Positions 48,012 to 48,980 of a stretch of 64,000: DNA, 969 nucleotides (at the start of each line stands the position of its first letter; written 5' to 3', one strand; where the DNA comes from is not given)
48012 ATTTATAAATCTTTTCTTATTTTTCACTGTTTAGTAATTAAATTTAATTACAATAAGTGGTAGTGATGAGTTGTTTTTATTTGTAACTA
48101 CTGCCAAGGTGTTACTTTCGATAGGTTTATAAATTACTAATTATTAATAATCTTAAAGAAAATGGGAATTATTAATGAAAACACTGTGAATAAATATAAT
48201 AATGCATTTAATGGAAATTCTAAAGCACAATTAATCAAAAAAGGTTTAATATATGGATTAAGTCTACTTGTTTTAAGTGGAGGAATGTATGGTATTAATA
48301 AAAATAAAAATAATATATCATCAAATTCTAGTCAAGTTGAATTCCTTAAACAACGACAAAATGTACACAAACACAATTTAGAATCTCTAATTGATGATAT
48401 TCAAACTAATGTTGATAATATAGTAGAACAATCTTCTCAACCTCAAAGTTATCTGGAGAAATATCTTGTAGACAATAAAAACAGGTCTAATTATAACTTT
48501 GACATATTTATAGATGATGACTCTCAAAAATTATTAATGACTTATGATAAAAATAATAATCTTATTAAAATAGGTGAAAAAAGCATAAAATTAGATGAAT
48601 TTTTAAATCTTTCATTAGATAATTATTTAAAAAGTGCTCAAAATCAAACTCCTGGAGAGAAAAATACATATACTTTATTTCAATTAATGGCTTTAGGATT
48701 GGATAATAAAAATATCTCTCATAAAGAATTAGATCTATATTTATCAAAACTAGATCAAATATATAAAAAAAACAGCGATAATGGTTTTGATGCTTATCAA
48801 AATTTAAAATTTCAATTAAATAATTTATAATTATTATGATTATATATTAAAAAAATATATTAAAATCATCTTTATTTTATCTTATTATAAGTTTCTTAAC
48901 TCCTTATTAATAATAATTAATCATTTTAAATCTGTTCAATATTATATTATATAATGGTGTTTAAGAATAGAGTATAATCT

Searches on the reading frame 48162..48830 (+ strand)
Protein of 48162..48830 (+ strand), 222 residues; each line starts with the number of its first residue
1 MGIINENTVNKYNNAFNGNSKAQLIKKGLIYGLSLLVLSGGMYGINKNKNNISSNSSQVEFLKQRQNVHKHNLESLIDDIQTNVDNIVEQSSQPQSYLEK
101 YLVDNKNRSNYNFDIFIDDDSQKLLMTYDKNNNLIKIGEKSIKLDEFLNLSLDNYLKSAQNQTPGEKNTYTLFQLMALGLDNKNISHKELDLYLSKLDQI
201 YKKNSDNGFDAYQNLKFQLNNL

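Call 3: search_protein_families(library=pfam, proteins=[window:48162-48830:+], max_evalue=0.01)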
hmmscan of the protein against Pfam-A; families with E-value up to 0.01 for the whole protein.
window:48162-48830:+ (222 aa): 0 families

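Call 47: find_encoding_contigs(protein=window:48162-48830:+, flank=10000, max_places=4)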
Protein window:48162-48830:+ (222 aa): 1 contig read that carries it; 1 place shown.
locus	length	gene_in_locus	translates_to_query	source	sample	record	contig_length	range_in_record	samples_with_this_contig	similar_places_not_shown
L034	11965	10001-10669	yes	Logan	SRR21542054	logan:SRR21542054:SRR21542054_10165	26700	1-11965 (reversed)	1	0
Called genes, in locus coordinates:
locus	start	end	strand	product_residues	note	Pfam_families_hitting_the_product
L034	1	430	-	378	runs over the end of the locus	PF05833:NFACT_N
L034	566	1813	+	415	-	PF01409:tRNA-synt_2d (weak), PF13393:tRNA-synt_His, PF00587:tRNA-synt_2b (weak), PF03129:HGTP_anticodon (weak)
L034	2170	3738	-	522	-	PF00270:DEAD, PF04851:ResIII, PF00271:Helicase_C, PF03880:DbpA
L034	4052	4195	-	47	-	PF23477:zf_Tbcl_2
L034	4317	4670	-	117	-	PF00125:Histone (faint), PF09123:DUF1931 (faint)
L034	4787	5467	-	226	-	PF00121:TIM, PF00290:Trp_syntA (weak), PF05690:ThiG (weak)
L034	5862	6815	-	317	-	PF01699:Na_Ca_ex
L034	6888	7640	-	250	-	-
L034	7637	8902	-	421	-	-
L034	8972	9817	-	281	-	-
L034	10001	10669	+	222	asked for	-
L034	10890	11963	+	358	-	?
